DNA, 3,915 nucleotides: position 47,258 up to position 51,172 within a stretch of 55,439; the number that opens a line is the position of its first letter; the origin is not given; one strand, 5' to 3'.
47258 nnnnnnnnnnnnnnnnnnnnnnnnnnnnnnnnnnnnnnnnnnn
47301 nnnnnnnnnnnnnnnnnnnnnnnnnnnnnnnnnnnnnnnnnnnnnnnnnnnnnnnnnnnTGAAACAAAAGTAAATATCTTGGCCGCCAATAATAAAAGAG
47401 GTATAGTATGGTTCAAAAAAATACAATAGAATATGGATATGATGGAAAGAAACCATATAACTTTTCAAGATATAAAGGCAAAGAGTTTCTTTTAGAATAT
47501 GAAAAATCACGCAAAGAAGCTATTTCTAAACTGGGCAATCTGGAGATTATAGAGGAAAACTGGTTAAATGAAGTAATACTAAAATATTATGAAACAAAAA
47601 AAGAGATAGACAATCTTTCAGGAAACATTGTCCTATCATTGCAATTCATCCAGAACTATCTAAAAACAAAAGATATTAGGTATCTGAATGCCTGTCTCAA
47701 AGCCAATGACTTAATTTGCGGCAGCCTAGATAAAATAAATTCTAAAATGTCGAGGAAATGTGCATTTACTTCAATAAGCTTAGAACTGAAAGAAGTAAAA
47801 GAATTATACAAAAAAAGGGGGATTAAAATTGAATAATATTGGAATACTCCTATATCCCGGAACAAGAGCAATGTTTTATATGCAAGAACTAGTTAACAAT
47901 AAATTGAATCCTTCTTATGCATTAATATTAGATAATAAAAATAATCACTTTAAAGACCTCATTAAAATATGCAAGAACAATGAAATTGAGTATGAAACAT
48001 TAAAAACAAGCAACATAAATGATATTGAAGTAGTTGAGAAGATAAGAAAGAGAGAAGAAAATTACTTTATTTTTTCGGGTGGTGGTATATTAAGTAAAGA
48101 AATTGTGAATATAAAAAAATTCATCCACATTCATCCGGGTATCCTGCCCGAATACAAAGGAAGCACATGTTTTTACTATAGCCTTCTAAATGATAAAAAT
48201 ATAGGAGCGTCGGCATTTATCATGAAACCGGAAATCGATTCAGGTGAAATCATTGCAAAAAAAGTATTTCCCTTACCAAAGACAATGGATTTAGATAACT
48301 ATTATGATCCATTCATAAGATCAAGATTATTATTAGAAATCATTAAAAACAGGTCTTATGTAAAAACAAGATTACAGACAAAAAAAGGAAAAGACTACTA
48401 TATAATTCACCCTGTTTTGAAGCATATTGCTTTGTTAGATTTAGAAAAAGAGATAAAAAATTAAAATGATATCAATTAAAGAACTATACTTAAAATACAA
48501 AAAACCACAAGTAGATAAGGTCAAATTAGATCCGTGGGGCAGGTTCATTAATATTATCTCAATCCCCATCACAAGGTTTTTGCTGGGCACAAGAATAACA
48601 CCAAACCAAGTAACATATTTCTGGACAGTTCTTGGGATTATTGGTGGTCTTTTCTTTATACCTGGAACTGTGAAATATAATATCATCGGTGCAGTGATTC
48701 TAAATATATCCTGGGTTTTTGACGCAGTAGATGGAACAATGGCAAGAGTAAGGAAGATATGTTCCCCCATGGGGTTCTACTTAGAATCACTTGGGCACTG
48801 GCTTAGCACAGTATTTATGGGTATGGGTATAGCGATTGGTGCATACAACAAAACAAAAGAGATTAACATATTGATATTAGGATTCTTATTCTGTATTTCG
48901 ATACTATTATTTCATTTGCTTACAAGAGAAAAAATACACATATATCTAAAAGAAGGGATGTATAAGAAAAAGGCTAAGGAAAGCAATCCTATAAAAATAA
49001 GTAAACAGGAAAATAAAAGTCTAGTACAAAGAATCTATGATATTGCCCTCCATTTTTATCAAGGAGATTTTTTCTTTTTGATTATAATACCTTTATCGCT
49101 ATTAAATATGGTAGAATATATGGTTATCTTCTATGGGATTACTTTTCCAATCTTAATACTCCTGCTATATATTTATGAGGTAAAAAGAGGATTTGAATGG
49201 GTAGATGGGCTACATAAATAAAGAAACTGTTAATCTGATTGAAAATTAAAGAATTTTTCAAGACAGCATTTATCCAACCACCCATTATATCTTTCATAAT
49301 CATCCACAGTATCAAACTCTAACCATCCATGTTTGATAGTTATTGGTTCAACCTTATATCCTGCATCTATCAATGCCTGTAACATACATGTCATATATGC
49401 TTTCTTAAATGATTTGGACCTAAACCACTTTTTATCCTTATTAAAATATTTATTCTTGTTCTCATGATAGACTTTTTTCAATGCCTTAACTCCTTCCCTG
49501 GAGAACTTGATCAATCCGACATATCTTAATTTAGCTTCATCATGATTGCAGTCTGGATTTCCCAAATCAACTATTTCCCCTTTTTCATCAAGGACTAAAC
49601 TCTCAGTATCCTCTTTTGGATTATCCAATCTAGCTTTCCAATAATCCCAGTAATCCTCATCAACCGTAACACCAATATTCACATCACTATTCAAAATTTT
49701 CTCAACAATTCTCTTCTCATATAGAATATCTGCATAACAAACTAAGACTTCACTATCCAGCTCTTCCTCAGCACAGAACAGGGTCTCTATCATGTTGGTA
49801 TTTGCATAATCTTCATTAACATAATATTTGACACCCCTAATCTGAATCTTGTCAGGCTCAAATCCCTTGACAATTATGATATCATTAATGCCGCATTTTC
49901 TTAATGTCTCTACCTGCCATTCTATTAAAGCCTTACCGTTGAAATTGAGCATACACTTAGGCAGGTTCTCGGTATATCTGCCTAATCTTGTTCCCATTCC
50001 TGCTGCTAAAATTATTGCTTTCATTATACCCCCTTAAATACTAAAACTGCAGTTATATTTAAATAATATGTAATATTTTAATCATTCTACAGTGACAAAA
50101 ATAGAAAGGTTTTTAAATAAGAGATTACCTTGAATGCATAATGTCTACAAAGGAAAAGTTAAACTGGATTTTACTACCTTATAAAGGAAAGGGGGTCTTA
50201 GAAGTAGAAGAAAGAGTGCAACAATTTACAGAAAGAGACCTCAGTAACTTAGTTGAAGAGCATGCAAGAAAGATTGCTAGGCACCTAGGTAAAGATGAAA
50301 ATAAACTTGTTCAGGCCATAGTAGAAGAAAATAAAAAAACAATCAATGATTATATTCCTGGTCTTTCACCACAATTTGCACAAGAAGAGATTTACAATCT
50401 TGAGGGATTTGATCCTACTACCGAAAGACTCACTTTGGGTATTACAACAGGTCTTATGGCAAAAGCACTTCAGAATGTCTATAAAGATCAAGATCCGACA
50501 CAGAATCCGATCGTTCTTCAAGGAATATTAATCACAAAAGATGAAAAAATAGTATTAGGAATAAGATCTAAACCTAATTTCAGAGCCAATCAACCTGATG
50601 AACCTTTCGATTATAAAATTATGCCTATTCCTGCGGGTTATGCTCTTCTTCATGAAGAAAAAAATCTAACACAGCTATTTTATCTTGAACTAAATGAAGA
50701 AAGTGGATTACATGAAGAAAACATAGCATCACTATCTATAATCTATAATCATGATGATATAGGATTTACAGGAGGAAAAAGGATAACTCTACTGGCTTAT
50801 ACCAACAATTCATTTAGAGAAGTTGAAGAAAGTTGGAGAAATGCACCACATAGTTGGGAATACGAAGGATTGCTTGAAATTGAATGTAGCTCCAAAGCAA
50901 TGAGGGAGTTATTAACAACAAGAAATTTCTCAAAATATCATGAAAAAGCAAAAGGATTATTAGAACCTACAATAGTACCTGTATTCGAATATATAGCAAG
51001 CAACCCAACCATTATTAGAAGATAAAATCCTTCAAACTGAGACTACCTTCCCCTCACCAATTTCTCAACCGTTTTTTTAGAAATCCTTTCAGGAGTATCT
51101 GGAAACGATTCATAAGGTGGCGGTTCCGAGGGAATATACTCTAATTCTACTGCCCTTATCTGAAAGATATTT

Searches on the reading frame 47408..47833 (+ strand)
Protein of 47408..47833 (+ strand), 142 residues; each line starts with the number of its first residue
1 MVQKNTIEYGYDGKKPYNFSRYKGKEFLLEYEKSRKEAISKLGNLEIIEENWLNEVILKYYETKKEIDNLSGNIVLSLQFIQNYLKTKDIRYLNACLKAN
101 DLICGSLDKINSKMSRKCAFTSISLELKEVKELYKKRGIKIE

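Call 3: search_protein_families(library=pfam, proteins=[window:47408-47833:+], max_evalue=0.01)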
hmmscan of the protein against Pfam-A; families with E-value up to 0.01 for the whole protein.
window:47408-47833:+ (142 aa): 0 families

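Call 74: search_solved_structures(query=window:47408-47833:+, max_evalue=1)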
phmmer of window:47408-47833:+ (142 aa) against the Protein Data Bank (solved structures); distinct sequences matched with E-value up to 1: 0.

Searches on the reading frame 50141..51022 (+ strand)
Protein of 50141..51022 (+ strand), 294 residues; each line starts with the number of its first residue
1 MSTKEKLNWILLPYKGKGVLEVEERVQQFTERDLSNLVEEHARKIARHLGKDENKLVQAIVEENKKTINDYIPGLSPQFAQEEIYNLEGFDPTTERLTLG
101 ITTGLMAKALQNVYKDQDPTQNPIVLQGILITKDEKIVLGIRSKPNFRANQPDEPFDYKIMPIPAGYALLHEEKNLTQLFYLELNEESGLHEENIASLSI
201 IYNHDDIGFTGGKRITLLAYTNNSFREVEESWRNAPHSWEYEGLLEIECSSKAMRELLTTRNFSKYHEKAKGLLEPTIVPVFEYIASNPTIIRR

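Call 3: search_protein_families(library=pfam, proteins=[window:50141-51022:+], max_evalue=0.01)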
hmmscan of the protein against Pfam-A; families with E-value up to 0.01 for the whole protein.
window:50141-51022:+ (294 aa): 0 families

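Call 4: search_protein_families(library=ncbifam, proteins=[window:50141-51022:+], max_evalue=0.01)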
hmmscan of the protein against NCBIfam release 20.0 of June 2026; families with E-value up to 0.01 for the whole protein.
window:50141-51022:+ (294 aa): 0 families

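Call 27: search_solved_structures(query=window:50141-51022:+, max_evalue=1)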
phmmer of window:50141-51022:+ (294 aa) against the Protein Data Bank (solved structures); distinct sequences matched with E-value up to 1: 2.
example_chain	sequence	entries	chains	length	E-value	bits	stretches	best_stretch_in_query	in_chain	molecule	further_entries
4ak1_A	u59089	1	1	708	0.094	15.1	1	49-121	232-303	BT_4661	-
6u19_A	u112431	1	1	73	0.7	12.3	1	63-116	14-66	26S proteasome non-ATPase regulatory subunit 4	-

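Call 90: predict_structure(protein=window:50141-51022:+)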
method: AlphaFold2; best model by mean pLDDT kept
length: 294 residues; sequences in the alignment: 1
mean_pLDDT: 36.8   pTM: 0.33
mean pLDDT of the five models: 36.8, 34.4, 30.4, 28.4, 27.2
residues with pLDDT >= 90: 0; 70-90: 0; 50-70: 35; < 50: 259
segments of 3 or more residues with pLDDT < 50: 1-29, 47-50, 68-105, 107-111, 113-294
pLDDT, mean of each block of 10 residues (from residue 1): 25 28 42 56 49 61 55 37 35 41 48 46 37 36 29 28 24 27 31 32 29 31 32 30 29 35 37 37 39 28
secondary structure, 60 per line:
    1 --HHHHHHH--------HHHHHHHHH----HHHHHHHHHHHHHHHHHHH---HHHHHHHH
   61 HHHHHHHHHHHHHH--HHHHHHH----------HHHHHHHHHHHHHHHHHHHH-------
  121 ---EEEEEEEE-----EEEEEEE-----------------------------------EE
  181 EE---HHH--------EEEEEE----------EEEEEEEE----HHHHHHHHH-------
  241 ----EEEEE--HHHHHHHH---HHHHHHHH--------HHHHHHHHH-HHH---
elements in order: H3-9 H18-26 H31-49 H53-74 H77-83 H94-113 E124-131 E137-143 E179-182 E197-202 E213-220 H225-233 E245-249 H252-259 H263-270 H279-287
